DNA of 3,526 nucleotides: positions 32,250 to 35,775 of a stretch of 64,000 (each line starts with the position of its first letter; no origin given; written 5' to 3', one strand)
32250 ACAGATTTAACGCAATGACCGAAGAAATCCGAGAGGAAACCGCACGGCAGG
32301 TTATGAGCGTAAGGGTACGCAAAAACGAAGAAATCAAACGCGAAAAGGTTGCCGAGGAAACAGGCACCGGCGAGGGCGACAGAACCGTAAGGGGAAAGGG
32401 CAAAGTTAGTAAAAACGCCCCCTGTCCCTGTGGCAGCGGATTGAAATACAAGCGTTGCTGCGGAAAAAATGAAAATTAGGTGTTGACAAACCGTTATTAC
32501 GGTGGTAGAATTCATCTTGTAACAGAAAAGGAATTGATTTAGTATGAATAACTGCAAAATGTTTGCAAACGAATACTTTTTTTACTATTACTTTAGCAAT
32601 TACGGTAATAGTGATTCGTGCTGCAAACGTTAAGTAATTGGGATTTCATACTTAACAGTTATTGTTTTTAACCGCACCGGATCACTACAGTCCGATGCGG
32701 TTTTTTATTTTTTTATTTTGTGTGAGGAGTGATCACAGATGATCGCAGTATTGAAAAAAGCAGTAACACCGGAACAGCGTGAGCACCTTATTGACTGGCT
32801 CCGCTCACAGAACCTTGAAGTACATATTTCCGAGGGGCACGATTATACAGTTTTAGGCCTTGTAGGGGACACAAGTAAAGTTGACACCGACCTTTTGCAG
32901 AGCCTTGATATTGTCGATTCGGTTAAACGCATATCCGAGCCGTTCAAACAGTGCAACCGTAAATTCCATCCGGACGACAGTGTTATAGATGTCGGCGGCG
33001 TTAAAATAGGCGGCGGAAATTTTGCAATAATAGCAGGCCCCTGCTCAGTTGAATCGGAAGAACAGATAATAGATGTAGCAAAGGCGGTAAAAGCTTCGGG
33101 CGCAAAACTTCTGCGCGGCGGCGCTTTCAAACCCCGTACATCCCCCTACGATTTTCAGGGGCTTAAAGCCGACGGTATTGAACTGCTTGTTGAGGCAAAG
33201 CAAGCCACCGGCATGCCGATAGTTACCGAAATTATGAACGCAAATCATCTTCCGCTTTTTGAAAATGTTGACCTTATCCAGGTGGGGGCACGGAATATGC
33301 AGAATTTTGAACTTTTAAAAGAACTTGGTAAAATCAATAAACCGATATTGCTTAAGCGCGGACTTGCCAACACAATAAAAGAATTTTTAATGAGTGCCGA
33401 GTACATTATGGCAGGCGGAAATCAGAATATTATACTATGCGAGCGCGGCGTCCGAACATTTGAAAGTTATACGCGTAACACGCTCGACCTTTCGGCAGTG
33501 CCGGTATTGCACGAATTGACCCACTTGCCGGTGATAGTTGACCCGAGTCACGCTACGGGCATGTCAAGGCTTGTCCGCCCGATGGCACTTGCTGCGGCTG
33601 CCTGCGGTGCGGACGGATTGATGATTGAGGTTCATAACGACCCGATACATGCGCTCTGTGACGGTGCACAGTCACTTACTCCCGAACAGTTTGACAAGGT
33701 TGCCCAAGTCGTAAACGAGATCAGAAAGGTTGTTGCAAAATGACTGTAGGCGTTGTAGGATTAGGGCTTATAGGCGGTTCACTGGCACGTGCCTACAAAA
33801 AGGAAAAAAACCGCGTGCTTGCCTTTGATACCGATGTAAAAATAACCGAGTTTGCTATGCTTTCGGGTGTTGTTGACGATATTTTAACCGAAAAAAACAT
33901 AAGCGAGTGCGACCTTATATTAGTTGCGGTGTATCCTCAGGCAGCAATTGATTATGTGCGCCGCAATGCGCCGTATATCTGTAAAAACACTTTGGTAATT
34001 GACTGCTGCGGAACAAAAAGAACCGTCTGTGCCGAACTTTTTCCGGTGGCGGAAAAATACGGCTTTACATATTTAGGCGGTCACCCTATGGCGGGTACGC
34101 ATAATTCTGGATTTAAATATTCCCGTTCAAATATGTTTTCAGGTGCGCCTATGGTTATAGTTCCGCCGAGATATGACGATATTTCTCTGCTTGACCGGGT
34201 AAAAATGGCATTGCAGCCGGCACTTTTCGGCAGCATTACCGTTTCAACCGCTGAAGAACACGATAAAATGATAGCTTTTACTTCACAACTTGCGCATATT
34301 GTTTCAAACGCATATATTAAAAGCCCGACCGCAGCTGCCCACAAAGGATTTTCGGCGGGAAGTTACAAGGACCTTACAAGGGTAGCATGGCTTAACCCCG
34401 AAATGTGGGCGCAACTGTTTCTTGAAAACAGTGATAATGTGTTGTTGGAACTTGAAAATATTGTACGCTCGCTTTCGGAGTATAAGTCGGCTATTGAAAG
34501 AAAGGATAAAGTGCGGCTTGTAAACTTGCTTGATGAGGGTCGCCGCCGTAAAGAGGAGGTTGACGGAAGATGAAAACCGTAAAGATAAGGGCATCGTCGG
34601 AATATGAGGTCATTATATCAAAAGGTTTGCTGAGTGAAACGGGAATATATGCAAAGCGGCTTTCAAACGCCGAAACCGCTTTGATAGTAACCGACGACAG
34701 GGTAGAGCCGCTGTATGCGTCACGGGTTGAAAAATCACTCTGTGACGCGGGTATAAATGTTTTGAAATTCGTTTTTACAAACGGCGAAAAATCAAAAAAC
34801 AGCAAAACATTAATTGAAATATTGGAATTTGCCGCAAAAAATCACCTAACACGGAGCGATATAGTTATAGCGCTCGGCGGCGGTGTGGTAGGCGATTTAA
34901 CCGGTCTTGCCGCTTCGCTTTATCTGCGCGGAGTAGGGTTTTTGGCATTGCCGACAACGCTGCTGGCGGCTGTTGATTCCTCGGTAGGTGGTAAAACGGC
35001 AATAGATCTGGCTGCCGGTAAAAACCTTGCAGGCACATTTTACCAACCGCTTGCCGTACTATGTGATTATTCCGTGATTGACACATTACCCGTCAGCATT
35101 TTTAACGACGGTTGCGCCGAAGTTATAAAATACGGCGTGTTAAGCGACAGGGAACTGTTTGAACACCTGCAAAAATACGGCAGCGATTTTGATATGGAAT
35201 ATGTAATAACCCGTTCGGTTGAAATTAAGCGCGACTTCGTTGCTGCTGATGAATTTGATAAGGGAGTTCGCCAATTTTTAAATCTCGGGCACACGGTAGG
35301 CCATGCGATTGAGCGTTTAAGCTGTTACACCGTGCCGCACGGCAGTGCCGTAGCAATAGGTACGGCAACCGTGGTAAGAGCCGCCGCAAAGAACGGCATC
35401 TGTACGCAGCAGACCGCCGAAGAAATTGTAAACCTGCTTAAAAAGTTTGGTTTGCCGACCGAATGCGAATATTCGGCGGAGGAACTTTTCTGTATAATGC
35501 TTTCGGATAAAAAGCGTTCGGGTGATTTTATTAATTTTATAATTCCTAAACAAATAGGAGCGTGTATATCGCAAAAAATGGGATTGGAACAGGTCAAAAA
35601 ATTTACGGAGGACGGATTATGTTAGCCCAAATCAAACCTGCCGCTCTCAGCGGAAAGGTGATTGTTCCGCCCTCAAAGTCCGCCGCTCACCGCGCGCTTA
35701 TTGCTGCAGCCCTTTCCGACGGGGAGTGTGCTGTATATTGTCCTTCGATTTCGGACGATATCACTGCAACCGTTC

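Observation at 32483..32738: Ribosome-mediated attenuator with a Phe/Tyr-rich leader peptide in front of a Firmicute aro operon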

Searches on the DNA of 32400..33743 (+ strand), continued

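Call 64: search_with_rna_model(model_id=R1, sources=[window, L001, L002, L003, L004, L005, L006, L007, L008, L009, L010, L011, L012, L013, L014, L015, L016, L017, L018, L019, L020, L021, L022, L023, L024, L025, L026, L027, L028, L029, L030, L031, L032, L033, L034, L035, L036, L037, L038, L039, L040, L041, L042, L043, L044, L045, L046, L047, L048, L049, L050, L051, L052, L053, L054, L055, L056, L057, L058, L059, L060, L061, L062, L063, L064, L065, L066, L067, L068, L069, L070, L071, L072, L073, L074, L075, L076, L077, L078, L079, L080, L082, L084, L085, L086, L087, L089, L091, L092, L094, L099, L100, L102, L105, L106, L107], max_evalue=0.01, make_alignment=true)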
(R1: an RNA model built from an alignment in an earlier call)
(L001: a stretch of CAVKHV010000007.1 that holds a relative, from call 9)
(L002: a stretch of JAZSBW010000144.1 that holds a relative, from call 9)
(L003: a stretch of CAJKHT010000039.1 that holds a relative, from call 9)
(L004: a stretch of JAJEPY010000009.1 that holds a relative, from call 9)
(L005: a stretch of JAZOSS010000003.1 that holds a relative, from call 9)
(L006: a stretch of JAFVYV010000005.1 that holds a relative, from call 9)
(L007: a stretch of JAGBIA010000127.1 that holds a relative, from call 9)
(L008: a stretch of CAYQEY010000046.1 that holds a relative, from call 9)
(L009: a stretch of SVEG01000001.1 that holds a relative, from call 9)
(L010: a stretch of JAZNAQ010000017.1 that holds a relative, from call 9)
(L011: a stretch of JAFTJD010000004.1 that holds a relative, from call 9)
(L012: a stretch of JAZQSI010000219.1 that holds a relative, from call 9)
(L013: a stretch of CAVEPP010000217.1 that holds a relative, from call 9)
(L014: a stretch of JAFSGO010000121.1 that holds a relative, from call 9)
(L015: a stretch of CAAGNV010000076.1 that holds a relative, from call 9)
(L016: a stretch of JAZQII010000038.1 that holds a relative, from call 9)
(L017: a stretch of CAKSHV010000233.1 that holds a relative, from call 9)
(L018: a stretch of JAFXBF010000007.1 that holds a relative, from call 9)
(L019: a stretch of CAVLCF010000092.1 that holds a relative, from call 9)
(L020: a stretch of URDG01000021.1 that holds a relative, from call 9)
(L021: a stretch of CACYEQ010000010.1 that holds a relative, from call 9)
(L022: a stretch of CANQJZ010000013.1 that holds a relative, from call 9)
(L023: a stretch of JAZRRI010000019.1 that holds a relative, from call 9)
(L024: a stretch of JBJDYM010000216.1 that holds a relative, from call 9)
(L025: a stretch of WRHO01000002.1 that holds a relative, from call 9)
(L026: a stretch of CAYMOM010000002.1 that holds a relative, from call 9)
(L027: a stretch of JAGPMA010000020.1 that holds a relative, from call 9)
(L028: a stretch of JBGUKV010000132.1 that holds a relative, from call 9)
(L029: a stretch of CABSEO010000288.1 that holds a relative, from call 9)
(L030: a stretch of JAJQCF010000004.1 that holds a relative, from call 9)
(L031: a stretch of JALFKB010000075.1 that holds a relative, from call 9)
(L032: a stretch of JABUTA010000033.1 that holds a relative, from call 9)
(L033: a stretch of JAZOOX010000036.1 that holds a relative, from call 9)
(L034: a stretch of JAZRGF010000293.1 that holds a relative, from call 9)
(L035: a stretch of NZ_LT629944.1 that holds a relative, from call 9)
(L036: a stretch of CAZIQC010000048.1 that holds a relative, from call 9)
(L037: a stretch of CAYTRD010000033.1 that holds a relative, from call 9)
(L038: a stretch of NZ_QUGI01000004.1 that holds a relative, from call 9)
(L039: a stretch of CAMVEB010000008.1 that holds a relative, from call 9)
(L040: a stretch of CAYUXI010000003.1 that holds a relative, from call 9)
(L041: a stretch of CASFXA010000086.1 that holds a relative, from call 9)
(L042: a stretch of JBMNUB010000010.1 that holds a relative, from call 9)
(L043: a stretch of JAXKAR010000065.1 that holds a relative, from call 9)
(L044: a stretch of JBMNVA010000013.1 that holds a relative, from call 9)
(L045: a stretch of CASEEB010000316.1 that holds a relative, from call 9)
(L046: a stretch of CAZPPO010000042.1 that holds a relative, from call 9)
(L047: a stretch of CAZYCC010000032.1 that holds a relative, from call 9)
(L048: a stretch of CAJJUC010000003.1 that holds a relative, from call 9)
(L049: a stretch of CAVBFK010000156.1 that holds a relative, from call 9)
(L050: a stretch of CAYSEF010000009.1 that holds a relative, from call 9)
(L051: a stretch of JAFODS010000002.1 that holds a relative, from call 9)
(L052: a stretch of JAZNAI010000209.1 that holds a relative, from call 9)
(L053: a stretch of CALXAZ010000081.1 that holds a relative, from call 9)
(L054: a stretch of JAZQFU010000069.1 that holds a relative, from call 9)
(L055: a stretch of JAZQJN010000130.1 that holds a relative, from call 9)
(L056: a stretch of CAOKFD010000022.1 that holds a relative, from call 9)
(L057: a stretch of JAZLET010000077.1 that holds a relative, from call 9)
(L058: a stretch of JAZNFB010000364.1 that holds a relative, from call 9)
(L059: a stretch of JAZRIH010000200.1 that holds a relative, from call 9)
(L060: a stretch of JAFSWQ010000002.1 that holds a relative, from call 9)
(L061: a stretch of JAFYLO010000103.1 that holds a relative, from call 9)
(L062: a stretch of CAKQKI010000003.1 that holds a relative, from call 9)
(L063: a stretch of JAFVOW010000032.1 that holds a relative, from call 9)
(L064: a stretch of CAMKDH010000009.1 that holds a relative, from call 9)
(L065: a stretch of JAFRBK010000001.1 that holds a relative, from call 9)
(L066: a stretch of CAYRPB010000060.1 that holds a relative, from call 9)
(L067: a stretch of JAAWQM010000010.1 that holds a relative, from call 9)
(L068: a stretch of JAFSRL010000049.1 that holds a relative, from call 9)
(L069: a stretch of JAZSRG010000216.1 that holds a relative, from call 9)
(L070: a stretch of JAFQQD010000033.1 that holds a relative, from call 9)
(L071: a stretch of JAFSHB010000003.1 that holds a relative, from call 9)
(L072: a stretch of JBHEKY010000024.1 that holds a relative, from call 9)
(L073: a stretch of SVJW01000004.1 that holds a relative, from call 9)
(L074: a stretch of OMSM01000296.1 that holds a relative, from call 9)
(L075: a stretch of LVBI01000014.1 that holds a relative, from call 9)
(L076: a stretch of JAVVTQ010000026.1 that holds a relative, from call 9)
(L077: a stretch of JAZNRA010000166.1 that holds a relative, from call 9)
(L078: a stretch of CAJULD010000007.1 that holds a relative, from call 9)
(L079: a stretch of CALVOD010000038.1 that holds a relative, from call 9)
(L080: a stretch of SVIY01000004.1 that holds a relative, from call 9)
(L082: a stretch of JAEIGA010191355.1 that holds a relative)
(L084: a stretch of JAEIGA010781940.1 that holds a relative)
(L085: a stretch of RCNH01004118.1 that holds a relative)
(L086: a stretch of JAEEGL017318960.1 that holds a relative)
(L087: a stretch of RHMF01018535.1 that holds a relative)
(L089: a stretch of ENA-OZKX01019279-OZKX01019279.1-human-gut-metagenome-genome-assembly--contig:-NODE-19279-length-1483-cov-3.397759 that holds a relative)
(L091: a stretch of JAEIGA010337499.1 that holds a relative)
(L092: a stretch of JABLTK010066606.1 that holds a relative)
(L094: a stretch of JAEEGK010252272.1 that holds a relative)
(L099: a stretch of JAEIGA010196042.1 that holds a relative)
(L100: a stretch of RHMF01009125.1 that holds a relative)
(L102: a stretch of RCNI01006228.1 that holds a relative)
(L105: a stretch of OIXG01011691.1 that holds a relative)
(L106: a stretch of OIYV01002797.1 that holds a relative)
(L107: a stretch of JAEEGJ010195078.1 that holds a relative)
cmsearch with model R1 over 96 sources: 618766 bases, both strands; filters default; matches with E-value up to 0.01: 73.
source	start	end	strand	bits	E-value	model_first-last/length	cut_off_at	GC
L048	2849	2983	+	107.6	7e-16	1-135/135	no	0.35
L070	2862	2984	+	99.4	1.9e-14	1-135/135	no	0.33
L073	2863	2985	+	99.2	2.1e-14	1-135/135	no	0.34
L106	3573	3700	-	94.9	1.2e-13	1-135/135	no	0.33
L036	1821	1947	+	93.8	1.9e-13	1-135/135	no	0.34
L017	536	676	+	83.5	1.2e-11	1-135/135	no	0.37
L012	1044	1172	+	83.3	1.3e-11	1-135/135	no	0.29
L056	2826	2969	+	82.4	1.9e-11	1-135/135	no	0.39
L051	2854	2984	+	81.5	2.7e-11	1-135/135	no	0.27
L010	2854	2981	+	81.4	2.9e-11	1-135/135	no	0.28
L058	980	1125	+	80.9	3.5e-11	1-135/135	no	0.38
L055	1894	2023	+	80.8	3.6e-11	1-135/135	no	0.32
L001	2836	2981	+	79.7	5.6e-11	1-135/135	no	0.34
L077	2847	2980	+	79.6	5.8e-11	1-135/135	no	0.39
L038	2800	2953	+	79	7.6e-11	1-135/135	no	0.42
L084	101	210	+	78.4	9.7e-11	1-135/135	no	0.26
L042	2829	2971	+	77.7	1.3e-10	1-135/135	no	0.41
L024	2240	2370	+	77.4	1.4e-10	1-135/135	no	0.4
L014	2848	2981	+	76.6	2e-10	1-135/135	no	0.4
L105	2924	3074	+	75.6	3e-10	1-135/135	no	0.3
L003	2833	2976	+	74.7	4.4e-10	1-135/135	no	0.28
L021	403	538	+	73.5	7e-10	1-135/135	no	0.26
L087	1679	1788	+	73.3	7.7e-10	1-135/135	no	0.27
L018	2840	2979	+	73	8.5e-10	1-135/135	no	0.29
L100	4537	4653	-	72.2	1.2e-09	1-135/135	no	0.29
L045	2794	2941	+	72.2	1.2e-09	1-135/135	no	0.35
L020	2769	2894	+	71.7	1.5e-09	1-135/135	no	0.37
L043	2809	2960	+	71.7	1.5e-09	1-135/135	no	0.37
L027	2841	2982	+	70.7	2.2e-09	1-135/135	no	0.37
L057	2851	2982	+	70.4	2.5e-09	1-135/135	no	0.32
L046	2848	2984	+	70.3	2.5e-09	1-135/135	no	0.34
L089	46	192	+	70.3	2.6e-09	1-135/135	no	0.33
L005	2850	2976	+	69.9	3e-09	1-135/135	no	0.35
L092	264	410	+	69.8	3.1e-09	1-135/135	no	0.33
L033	2859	2990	+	69.6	3.5e-09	1-135/135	no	0.33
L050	2832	2959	+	69.2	4e-09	1-135/135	no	0.32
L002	2846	2979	+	69.1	4.2e-09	1-135/135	no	0.3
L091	53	208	+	68.6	5.1e-09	1-135/135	no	0.35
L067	948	1080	+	67.3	8.7e-09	1-135/135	no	0.44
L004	2830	2963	+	66.9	1e-08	1-135/135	no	0.38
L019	2856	2981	+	66.8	1.1e-08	1-135/135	no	0.37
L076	2829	2979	+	66.6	1.2e-08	1-135/135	no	0.4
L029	1852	2014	+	66.6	1.2e-08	1-135/135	no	0.33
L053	2816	2973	+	66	1.5e-08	1-135/135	no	0.39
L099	371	526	-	64.4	2.9e-08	1-135/135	no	0.37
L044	2844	2978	+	64.2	3e-08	1-135/135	no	0.41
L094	1671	1784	+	64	3.3e-08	1-135/135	no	0.4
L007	2790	2933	+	63.6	3.9e-08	1-135/135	no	0.35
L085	3888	4013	-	63.5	4e-08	1-135/135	no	0.38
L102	532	657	+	63.5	4e-08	1-135/135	no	0.38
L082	737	895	+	63.1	4.8e-08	1-135/135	no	0.36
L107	1697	1811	+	63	5e-08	1-135/135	no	0.41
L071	2860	2987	+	61.6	8.7e-08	1-135/135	no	0.4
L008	2779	2925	+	61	1.1e-07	1-135/135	no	0.35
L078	2837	2967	+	60.3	1.5e-07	1-135/135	no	0.46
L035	2814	2970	+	60.2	1.6e-07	1-135/135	no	0.46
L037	2852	2980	+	59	2.6e-07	1-135/135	no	0.29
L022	2868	2986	+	56.7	6.4e-07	1-135/135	no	0.49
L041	2129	2285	+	55.2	1.2e-06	1-135/135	no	0.48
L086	4439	4552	-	52.2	4.1e-06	1-135/135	no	0.46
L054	2840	2984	+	49.4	1.3e-05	1-135/135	no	0.32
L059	2863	2979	+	48.2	2e-05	1-135/135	no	0.38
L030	2813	2946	+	47.3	2.9e-05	1-135/135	no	0.45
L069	2862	2988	+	46.6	3.9e-05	1-135/135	no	0.3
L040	2814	2975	+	43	0.00017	1-135/135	no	0.48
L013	1311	1423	+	41.7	0.00028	1-135/135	no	0.39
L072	2815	2937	+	41.1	0.00036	1-135/135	no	0.33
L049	2866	2973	+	39.2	0.0008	1-135/135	no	0.52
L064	2856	2977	+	39.1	0.00083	1-135/135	no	0.34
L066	2855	2988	+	35.5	0.0035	1-135/135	no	0.34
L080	1149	1277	+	34.7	0.0049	1-135/135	no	0.28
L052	2133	2257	+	34.5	0.0052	1-135/135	no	0.32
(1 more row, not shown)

Alignment A2: 73 matches aligned to the model, 201 columns, each read 5' to 3' on its own strand. Consensus structure (alignment columns), stored with it:
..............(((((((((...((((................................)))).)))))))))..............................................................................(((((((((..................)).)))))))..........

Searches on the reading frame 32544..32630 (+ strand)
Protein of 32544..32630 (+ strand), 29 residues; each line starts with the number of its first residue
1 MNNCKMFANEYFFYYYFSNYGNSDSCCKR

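Call 35: list_cluster_members(proteins=[window:32544-32630:+, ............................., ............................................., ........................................, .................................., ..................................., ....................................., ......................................, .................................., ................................])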
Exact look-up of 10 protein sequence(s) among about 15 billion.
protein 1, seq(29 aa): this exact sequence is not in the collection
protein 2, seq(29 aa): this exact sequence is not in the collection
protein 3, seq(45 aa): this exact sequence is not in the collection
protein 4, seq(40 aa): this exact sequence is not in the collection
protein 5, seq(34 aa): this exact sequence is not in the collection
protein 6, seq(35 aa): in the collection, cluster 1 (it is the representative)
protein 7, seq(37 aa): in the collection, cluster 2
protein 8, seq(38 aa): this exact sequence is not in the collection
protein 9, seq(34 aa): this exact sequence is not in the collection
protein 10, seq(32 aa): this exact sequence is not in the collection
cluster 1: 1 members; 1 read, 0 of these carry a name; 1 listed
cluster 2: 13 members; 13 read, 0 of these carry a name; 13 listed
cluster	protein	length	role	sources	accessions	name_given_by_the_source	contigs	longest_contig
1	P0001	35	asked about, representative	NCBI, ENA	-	-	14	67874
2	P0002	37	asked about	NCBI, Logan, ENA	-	-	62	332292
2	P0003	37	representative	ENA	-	-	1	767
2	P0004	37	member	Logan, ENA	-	-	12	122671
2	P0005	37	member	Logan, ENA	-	-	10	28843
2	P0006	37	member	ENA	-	-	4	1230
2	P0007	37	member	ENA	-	-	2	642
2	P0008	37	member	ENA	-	-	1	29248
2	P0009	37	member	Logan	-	-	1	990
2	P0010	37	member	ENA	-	-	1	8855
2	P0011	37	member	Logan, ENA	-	-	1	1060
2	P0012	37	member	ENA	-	-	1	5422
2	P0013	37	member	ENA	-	-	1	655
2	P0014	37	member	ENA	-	-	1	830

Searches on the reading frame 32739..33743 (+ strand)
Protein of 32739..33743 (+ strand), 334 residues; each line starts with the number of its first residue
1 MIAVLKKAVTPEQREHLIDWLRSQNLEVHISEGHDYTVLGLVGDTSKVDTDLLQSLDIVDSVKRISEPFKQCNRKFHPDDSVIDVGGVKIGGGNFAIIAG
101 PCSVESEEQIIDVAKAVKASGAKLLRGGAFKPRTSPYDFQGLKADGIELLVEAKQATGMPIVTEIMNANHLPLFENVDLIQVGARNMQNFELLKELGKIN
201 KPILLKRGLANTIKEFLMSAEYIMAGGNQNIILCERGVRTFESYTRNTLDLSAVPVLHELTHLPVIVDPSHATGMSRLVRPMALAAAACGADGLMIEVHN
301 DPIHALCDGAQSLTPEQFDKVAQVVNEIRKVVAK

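Call 7: search_protein_families(library=pfam, proteins=[window:32739-33743:+])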
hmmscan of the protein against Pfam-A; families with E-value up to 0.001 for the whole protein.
window:32739-33743:+ (334 aa): 3 families
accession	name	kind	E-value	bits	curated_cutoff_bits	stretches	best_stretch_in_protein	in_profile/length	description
PF00793.26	DAHP_synth_1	-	7.3e-80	268.2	25.5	1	87-332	9-268/270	DAHP synthetase I family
PF18152.6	DAHP_snth_FXD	-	4.4e-22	78.1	27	1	1-67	1-67/67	DAHP synthase ferredoxin-like domain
PF03102.20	NeuB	-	2.9e-07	30.6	22.1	1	143-331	54-235/241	NeuB family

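Call 9: find_related_loci(query=window:32739-33743:+, collection=genome_contigs, flank=3000)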
Query window:32739-33743:+ (334 aa) in genome_contigs; peptide patterns used: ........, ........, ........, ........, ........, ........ (x = any residue, [..] = any of these).
600 stretches matched a pattern (row limit reached: there are more); 598 encode a relative of the query (tblastn E <= 1e-3); the best 80 are kept; 80 distinct loci.
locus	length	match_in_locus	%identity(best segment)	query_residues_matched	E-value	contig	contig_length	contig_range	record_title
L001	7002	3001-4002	97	1-334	0e+0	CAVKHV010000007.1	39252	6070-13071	Agathobacter sp. isolate H07659-L1_cleanbin_000003 genome assembly, contig: Spades_H07659-L1_contig_419, whole genome sh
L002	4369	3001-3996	80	1-332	0e+0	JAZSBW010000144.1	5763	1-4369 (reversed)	MAG: Clostridia bacterium isolate T1900044924_TS20190390.MAGScoT_cleanbin_000009 SGB_3368_k141_285493, whole genome shot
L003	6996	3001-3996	81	1-332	4e-180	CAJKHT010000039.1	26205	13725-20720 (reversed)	MAG TPA_asm: uncultured Clostridiales bacterium isolate ERR1430564-bin.37 genome assembly, contig: NODE_1708_length_2620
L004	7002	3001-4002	75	1-334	2e-179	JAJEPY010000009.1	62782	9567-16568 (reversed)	Hominicoprocola fusiformis strain CLA-AA-H269 NODE_9_length_62782_cov_21.703788, whole genome shotgun sequence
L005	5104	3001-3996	78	1-332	3e-179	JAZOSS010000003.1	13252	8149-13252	MAG: Eubacteriales bacterium isolate T1900045543_YK20190237.MAGScoT_cleanbin_000008 SGB_7830_k141_2452323, whole genome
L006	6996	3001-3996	76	1-332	6e-177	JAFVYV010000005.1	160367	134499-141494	MAG: Clostridia bacterium isolate RGIG5519 Sheep_Colon.Co__c456270, whole genome shotgun sequence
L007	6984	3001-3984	78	1-328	9e-176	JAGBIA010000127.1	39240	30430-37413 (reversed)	MAG: Clostridia bacterium isolate RGIG9137 Water_deer_Rectum.Co__c1516784, whole genome shotgun sequence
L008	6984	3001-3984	77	1-328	5e-175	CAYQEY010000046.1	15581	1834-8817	MAG TPA_asm: uncultured Lachnospiraceae bacterium isolate binchicken_co370_248 genome assembly, contig: NODE_3723_length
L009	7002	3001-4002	75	1-334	9e-174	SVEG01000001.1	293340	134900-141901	MAG: Lachnospiraceae bacterium isolate SIG300 NODE_71_length_293340_cov_2.736963, whole genome shotgun sequence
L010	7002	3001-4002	78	1-334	3e-171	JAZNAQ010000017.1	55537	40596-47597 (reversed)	MAG: Eubacteriales bacterium isolate T1900044746_TS20190212.MAGScoT_cleanbin_000012 SGB_2120_k141_2375765, whole genome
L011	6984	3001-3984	74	1-331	3e-171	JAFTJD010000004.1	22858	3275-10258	MAG: Lachnospiraceae bacterium isolate RGIG3866 Roe_deer_Cecum-1__c44474, whole genome shotgun sequence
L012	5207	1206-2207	77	1-334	9e-172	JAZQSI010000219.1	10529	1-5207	MAG: Eubacteriales bacterium isolate T1900045209_TC20190205.MAGScoT_cleanbin_000010 SGB_5344_k141_3246110, whole genome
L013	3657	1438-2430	73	1-331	6e-178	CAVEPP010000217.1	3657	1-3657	Alloprevotella sp. isolate H07607-L1_cleanbin_000033 genome assembly, contig: Spades_H07607-L1_contig_13138, whole genom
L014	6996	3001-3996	76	1-332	1e-170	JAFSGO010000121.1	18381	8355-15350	MAG: Clostridia bacterium isolate RGIG3123 Goat_Rectum-6__c488235, whole genome shotgun sequence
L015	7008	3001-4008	74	1-332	1e-170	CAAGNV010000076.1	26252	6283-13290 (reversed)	MAG TPA_asm: Bacteroidaceae bacterium, isolate HGM04614, WGS project CAAGNV010000000 data, contig: SRS476874_53_k119_432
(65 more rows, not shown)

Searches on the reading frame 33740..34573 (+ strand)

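Call 7: search_protein_families(library=pfam, proteins=[window:33740-34573:+])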
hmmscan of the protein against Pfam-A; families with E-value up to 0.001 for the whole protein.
window:33740-34573:+ (277 aa): 4 families
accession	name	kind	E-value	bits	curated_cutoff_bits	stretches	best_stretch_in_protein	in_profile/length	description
PF02153.23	PDH_N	-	2.5e-20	73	26.5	1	15-159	1-146/154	Prephenate dehydrogenase, nucleotide-binding domain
PF20463.3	PDH_C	-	6.9e-18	65.3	22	1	171-265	2-101/102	Prephenate dehydrogenase, dimerization domain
PF03446.21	NAD_binding_2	-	7.6e-09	36.2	21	1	2-122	1-124/161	NAD binding domain of 6-phosphogluconate dehydrogenase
PF03807.23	F420_oxidored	-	4.5e-05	24.4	21.6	1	2-89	1-91/94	NADP oxidoreductase coenzyme F420-dependent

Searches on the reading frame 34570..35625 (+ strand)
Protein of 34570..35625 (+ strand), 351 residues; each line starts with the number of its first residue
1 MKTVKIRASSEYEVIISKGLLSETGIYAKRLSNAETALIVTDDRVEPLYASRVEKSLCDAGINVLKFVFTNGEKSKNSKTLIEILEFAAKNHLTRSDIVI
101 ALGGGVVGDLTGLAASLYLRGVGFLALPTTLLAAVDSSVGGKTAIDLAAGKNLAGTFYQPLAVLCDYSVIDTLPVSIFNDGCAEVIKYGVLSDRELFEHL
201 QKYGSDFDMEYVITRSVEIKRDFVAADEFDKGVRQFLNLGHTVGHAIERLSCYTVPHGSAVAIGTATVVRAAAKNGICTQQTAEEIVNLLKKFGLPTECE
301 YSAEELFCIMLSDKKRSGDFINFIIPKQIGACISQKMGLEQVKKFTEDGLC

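Call 7: search_protein_families(library=pfam, proteins=[window:34570-35625:+])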
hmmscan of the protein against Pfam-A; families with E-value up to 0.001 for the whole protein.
window:34570-35625:+ (351 aa): 4 families
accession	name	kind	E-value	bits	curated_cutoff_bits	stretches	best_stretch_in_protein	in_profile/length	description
PF01761.26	DHQ_synthase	-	2.5e-41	140.4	24.2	1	67-177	2-112/115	3-dehydroquinate synthase N-terminal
PF24621.2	DHQS_C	-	2.7e-41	141.3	27.6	1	181-315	1-143/144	3-dehydroquinate synthase C-terminal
PF13685.12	Fe-ADH_2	-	3e-12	47.2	28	1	16-174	2-149/149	Iron-containing alcohol dehydrogenase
PF00465.25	Fe-ADH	-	7.1e-09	35.9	31.3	1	14-130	4-130/168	Iron-containing alcohol dehydrogenase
